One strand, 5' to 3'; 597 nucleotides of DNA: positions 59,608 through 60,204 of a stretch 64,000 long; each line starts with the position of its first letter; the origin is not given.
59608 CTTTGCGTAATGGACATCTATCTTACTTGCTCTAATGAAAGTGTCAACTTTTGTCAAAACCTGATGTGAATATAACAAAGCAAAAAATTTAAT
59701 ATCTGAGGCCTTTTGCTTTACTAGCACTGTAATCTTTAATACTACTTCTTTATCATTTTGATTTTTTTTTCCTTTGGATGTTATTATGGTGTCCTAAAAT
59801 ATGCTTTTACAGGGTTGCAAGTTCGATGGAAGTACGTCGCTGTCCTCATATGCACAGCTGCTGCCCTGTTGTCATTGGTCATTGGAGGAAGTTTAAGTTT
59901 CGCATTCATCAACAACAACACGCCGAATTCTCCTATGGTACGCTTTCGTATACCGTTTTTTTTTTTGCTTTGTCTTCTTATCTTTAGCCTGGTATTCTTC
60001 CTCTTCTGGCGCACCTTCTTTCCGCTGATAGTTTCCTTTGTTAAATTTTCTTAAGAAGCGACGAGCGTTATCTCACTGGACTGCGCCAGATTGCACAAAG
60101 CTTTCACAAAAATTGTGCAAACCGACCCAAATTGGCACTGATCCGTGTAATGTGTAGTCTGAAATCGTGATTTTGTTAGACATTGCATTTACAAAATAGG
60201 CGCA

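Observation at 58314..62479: Unusual gene architecture: acidic NPxY/PYAVRY-motif N-terminus + single TM helix + C-terminal NHL propeller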

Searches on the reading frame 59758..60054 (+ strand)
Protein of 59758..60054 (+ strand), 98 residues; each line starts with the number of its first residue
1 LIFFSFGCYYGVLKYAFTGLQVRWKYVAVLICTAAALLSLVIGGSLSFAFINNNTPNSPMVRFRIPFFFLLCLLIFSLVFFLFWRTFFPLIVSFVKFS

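Call 4: search_protein_families(library=pfam, proteins=[window:59758-60054:+], max_evalue=0.1)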
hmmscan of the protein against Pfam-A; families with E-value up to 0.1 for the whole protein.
window:59758-60054:+ (98 aa): 1 family
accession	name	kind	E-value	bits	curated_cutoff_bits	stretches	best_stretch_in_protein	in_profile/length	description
PF20176.3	DUF6541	-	0.029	13.1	29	1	6-88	31-110/646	Family of unknown function (DUF6541)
